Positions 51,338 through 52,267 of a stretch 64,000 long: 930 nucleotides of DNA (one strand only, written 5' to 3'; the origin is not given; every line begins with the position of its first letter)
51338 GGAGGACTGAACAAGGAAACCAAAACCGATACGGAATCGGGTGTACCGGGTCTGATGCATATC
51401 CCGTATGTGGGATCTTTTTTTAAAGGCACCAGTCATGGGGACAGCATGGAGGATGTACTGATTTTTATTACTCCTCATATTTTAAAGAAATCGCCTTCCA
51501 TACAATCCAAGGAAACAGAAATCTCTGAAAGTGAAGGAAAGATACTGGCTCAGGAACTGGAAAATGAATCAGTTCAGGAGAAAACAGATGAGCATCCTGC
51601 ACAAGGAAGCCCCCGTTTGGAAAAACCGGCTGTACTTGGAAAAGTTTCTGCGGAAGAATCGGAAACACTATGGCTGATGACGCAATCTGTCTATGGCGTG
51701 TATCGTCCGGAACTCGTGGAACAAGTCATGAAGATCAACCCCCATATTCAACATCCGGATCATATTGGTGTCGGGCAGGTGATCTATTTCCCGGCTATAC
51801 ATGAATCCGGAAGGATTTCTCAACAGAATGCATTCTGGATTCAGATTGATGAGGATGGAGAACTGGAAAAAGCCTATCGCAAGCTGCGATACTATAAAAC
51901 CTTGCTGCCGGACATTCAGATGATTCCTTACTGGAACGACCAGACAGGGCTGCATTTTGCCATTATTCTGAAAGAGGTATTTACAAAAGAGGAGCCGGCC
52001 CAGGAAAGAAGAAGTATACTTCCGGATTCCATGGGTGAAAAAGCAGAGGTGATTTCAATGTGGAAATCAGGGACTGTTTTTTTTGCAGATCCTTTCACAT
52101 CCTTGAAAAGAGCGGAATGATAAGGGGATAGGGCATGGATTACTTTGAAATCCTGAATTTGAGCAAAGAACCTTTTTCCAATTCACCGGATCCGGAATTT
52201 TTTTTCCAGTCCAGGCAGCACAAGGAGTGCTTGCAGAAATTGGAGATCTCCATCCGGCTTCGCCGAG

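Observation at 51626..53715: Secretin and ExeA-like ATPase carry the same ~160-aa LysM-like periplasmic module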

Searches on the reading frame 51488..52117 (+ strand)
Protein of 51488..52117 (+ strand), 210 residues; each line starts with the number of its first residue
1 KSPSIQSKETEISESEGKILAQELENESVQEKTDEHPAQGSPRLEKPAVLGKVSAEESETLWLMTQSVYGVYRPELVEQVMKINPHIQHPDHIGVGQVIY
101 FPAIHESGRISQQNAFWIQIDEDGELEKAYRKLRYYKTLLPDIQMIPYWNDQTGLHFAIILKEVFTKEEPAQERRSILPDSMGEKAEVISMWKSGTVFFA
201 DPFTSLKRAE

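Call 5: search_protein_families(library=pfam, proteins=[window:51488-52117:+], max_evalue=10)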
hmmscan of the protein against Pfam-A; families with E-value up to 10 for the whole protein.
window:51488-52117:+ (210 aa): 2 families
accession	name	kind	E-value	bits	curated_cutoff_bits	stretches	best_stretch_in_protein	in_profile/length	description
PF18561.7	Regnase_1_C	-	0.0037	17.4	25.7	1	70-90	15-35/46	Endoribonuclease Regnase 1/ ZC3H12 C-terminal domain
PF05489.18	Phage_tail_X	-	0.025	14.6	22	1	52-104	2-54/60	Phage Tail Protein X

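Call 8: find_homologous_proteins(query=window:51608-52117:+, max_evalue=0.001)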
Query window:51608-52117:+: 18 candidates shared short words with the query, none scored E <= 0.001.
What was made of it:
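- The word-indexed protein search with the tail alone returned nothing (call 8), which at first suggested an orphan sequence.
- Tried and rejected: The search with the secretin tail alone returned nothing (call 8).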

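Call 17: search_protein_representatives(alignment_id=A1)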
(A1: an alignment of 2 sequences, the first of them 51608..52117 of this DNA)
Query: 2 sequences, 176 profile positions. Proteins with E-value up to 0.001 (for the whole library): 800; up to 1e-10: 416; up to 1e-30: 72. The best 150 are listed.
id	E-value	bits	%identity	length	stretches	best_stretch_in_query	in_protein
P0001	5.5e-84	296.4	-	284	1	1-176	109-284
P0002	4.5e-65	234.8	-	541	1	5-175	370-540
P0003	1.4e-47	177.8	-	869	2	6-158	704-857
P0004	1.5e-46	174.5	-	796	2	6-159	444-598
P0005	2.3e-45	170.6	-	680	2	7-144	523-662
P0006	1.4e-44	168.0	-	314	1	4-167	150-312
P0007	2.2e-43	164.1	-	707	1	6-167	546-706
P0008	8.3e-42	159.0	-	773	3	6-160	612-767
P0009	1.2e-41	158.6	-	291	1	5-165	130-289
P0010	1.7e-41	158.0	-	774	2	3-160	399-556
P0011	4.2e-41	156.7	-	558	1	6-164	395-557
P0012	4.7e-41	156.6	-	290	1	5-168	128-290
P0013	7.5e-41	155.9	-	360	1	5-166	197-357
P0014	1.3e-40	155.1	-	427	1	6-166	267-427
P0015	2.8e-40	154.0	-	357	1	7-165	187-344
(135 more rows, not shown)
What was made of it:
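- Checked: A two-sequence profile of the tails finds 800 representative proteins at E <= 1e-3 and 416 at E <= 1e-10, so the module is a real family (call 17).
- The exhaustive search finds the family (call 17).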

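Call 22: find_homologous_proteins(query=A2, max_evalue=0.00001)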
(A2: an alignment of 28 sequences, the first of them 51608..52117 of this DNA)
Query A2 (28 sequences): 4926 candidates shared short words with the query, none scored E <= 0.00001.
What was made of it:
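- Tried and rejected: The search with a 28-sequence module alignment also returned nothing despite 4926 candidates (call 22).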

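Call 30: predict_structure(alignment_id=A2)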
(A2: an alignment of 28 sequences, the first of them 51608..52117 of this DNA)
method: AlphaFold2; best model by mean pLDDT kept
length: 170 residues; sequences in the alignment: 28
mean_pLDDT: 92.8   pTM: 0.87
mean pLDDT of the five models: 92.8, 92.3, 92.2, 92.0, 91.2
residues with pLDDT >= 90: 142; 70-90: 17; 50-70: 9; < 50: 2
segments of 3 or more residues with pLDDT < 50: none
pLDDT, mean of each block of 10 residues (from residue 1): 92 98 97 97 98 98 85 85 98 96 95 97 94 96 94 91 68
secondary structure, 60 per line:
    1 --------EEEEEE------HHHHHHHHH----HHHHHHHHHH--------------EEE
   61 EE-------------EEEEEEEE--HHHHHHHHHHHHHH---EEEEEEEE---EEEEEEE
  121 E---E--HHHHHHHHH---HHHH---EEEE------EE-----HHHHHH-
elements in order: E9-14 H21-29 H34-43 E58-62 E76-83 H86-99 E103-110 E114-121 H128-136 H140-143 E147-150 H164-169
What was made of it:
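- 51626..51805 (+): LysM half of the secretin tail (residues 547-606). Model shows beta-alpha-alpha-beta, pLDDT > 95 (call 30).
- On LysM domain: Model E9-14, H21-29, H34-43, E58-62 with pLDDT > 95 (call 30).
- Closest known: T2SS secretin S-domain. Different: The tail here is a 160-aa LysM + SPOR-like globule on a disordered linker (call 30).
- Fold: the model has pLDDT 92.8 and pTM 0.87, so the two halves form one compact unit (call 30). The fold is unlike the helical S-domain (call 30).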

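Call 33: fold_search(model_id=the predicted structure, library=pdb)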
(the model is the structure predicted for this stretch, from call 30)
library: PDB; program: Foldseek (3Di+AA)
matches with E <= 10: 702; with E <= 0.001: 0
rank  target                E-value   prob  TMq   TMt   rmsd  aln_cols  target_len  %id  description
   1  4b8v_A                3.4e-02  0.84  0.29  0.26  13.6       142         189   16  Cladosporium fulvum LysM effector Ecp6 in complex with a beta-1,4- linked N-acetyl-D-glucosamine tetramer (released 2013-07-17)
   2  2lfv_MODEL_1_A        4.5e-02  0.96  0.35  0.53   9.6       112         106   13  Solution Structure of the SPOR domain from E. coli DamX (released 2012-07-18)
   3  4eby_A                8.0e-02  0.85  0.34  0.29  11.4       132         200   13  Crystal structure of the ectodomain of a receptor like kinase (released 2012-06-27)
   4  5m7w_C                9.0e-02  0.16  0.24  0.24  14.6       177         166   15  Translation initiation factor 4E in complex with (SP)-m2(7,2'O)GppSpG mRNA 5' cap analog (beta-S-ARCA D2) (released 2017-12-20)
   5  7b5h_AK               1.0e-01  0.99  0.30  0.22   4.1        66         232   26  Cryo-EM structure of the contractile injection system base plate from Anabaena PCC7120 (released 2022-02-23)
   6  7vs7_A                1.7e-01  0.96  0.26  0.22   4.3        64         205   19  Crystal structure of the ectodomain of OsCERK1 in complex with chitin hexamer (released 2022-08-03)
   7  5ekv_C                1.7e-01  0.09  0.20  0.20  14.9       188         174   15  Co-crystal structure of eIF4E with nucleotide mimetic inhibitor. (released 2016-09-07)
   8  2x3g                  1.8e-01  0.18  0.18  0.24   8.1        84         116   20  Crystal Structure of the hypothetical protein ORF119 from Sulfolobus islandicus rod-shaped virus 1 (released 2010-07-21)
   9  5ls2_B                2.3e-01  0.33  0.28  0.25  11.6       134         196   12  Receptor mediated chitin perception in legumes is functionally seperable from Nod factor perception (released 2017-08-23)
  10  1x60_MODEL_1_A        2.9e-01  0.82  0.33  0.61   4.2        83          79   17  Solution structure of the peptidoglycan binding domain of B. subtilis cell wall lytic enzyme CwlC (released 2005-08-09)
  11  6gkj_A                2.9e-01  0.11  0.24  0.22  15.0       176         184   15  Translation initiation factor 4E in complex with trinucleotide mRNA 5' cap (m7GpppApG) (released 2019-06-19)
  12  2b4v                  3.0e-01  0.15  0.20  0.10   7.0        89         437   13  Structural Basis for UTP Specificity of RNA Editing TUTases From Trypanosoma Brucei (released 2005-11-22)
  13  7q4l_MODEL_1_A        3.2e-01  0.20  0.24  0.20  16.7       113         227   13  The solution structure of hsDND1 RRM12 bound to CUUAUUUG RNA (released 2022-05-04)
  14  3ddn_B                3.2e-01  0.16  0.22  0.10  11.3       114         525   15  Crystal structure of hydroxypyruvic acid phosphate bound D-3-phosphoglycerate dehydrogenase in mycobacterium tuberculo (released 2008-07-22)
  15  6f7j_B                3.4e-01  0.16  0.20  0.13   9.5        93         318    8  Crystal structure of Human ARS2 residues 171-270 + 408-763 (released 2018-05-09)
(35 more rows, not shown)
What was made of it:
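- On LysM domain: Foldseek hits to LysM proteins have prob 0.84-0.99 but E > 0.03 (call 33).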

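Call 34: search_protein_families(library=pfam, alignment_id=A2, max_evalue=1)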
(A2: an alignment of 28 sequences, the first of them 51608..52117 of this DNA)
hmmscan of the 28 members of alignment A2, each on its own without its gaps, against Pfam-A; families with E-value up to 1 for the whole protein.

A. member 1, window:51608-52117:+ (170 aa): 2 families
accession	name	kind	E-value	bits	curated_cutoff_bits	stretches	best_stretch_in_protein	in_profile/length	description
PF18561.7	Regnase_1_C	-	0.0029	17.7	25.7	1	30-50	15-35/46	Endoribonuclease Regnase 1/ ZC3H12 C-terminal domain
PF05489.18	Phage_tail_X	-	0.018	15.1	22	1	12-64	2-54/60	Phage Tail Protein X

B. families by the number of members that match (of 28 scanned): 17 families
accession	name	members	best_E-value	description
PF05489.18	Phage_tail_X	16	3.9e-06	Phage Tail Protein X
PF01476.26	LysM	10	1.5e-05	LysM domain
PF18561.7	Regnase_1_C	3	0.0029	Endoribonuclease Regnase 1/ ZC3H12 C-terminal domain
PF05036.18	SPOR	2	3.6e-05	SPOR domain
PF18855.6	baeRF_family11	1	0.0072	Bacterial archaeo-eukaryotic release factor family 11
PF23457.1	LysM2_NFP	1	0.03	NFP LysM2 domain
PF22731.1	NCH4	1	0.061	NACHT C-terminal Helical domain 4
PF09123.17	DUF1931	1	0.1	Domain of unknown function (DUF1931)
PF11132.13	SplA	1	0.1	Transcriptional regulator protein (SplA)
PF06578.17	YscK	1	0.1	YOP proteins translocation protein K (YscK)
PF23364.1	MAX_effector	1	0.13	MAX effector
PF18851.6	baeRF_family8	1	0.14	Bacterial archaeo-eukaryotic release factor family 8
PF11695.14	DUF3291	1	0.15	Domain of unknown function (DUF3291)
PF17939.6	TetR_C_30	1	0.16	Tetracyclin repressor-like, C-terminal domain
PF17665.6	DUF5527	1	0.21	Family of unknown function (DUF5527)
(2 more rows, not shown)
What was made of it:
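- On LysM domain (Pfam clan including PF01476 LysM and PF05489 Phage_tail_X): The secretin tail is below cutoff (14.6-15.1 bits) (calls 5, 34).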

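Call 35: search_solved_structures(query=A2, max_evalue=10, show_alignments=2)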
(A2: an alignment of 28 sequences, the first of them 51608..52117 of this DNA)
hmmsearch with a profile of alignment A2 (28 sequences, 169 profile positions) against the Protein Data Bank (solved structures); distinct sequences matched with E-value up to 10: 23.
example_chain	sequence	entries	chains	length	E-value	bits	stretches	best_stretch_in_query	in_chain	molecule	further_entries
6een_C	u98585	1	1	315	6.3e-08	35.5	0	82-117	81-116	Designer Pentatricopeptide Protein dPPR10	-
6een_D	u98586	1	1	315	2.1e-07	33.8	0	82-117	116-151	Designer Pentatricopeptide Protein dPPR10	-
6een_A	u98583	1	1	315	5.8e-07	32.3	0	82-117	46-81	Designer Pentatricopeptide Protein dPPR10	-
6een_B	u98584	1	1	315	7.6e-07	31.9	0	82-117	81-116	Designer Pentatricopeptide Protein dPPR10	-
4b8v_A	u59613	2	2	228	2.7e-06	30.2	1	13-69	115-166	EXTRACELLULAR PROTEIN 6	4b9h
7pvc_A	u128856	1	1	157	5.9e-05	25.8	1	16-64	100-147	Potassium binding protein Kbp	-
7r1l_A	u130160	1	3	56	6.9e-05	25.6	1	17-69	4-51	Spore coat assembly protein SafA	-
7vcm_A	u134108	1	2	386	0.0002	24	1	16-64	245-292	Green fluorescent protein,Potassium binding protein Kbp,Green fluorescent protein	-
4ozs_A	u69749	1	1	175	0.00055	22.6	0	82-117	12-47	Alpha solenoid protein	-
8zex_A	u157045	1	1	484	0.0013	21.4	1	16-64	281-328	HaloKbp1a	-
7aeb_M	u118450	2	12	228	0.024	17.3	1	6-68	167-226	LysM domain-containing protein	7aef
2ltf_A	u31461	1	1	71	0.026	17.2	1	19-80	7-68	Tail protein X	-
3jc8_Ta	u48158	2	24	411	0.035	16.8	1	16-69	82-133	LysM domain protein | TsaP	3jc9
7b5h_AK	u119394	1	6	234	0.13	14.9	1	6-68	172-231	All3321 protein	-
6u5b_6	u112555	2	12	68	0.15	14.7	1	18-68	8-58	Glue PA0627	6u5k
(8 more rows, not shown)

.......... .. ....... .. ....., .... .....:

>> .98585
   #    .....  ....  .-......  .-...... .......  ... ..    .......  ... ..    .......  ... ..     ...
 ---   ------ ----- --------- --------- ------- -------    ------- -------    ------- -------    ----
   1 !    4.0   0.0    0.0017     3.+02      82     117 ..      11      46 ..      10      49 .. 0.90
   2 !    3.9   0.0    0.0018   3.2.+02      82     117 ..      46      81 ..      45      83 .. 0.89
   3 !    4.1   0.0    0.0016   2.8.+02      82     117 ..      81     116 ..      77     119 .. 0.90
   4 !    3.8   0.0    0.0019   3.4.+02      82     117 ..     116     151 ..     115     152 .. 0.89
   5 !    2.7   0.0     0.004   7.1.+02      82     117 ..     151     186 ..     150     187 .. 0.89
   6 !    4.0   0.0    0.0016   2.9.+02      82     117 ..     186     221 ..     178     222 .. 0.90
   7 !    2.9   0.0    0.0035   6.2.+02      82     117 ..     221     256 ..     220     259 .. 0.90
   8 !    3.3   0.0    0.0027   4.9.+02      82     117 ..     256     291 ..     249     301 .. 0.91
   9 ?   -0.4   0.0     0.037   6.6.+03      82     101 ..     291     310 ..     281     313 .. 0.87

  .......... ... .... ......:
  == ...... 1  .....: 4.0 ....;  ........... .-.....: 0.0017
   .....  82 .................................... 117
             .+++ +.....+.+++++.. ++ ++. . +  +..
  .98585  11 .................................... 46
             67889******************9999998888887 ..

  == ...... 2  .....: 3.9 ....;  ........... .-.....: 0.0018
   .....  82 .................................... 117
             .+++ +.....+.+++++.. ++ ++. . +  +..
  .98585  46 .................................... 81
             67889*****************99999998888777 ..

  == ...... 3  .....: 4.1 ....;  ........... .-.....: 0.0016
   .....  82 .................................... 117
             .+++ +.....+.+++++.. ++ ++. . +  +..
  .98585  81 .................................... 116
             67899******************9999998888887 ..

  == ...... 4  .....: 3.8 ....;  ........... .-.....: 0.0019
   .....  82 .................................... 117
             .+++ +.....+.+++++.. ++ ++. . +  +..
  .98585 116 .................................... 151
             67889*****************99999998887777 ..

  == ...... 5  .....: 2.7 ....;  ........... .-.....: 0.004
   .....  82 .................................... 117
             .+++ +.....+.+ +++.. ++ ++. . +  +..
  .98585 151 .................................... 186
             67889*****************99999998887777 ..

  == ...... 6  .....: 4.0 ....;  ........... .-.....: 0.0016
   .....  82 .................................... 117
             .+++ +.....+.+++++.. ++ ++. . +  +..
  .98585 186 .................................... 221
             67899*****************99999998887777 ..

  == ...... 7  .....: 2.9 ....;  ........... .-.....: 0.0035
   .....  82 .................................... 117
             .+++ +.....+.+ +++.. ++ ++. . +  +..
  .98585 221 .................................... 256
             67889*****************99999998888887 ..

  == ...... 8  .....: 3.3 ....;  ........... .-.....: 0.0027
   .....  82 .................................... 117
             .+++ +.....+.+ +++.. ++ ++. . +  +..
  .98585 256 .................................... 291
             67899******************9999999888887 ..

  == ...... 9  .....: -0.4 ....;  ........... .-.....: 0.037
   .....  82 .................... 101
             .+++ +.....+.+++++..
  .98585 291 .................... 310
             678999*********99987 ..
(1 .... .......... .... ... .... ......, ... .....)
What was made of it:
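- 51626..51805 (+): Family profile hits solved LysM domains (call 35).
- On LysM domain (Pfam clan including PF01476 LysM and PF05489 Phage_tail_X): At family level, 16/28 members hit Phage_tail_X and 10/28 hit LysM (call 34), and the profile hits solved LysM domains at 2.7e-6 to 7e-5 (call 35).
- Closest known: TsaP. Same: The family profile weakly matches the TsaP LysM (3jc8_Ta, E = 0.035, call 35).
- LysM domains also bind chitin; the top solved matches are the chitin-binding Ecp6 and CERK1 (calls 33, 35).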
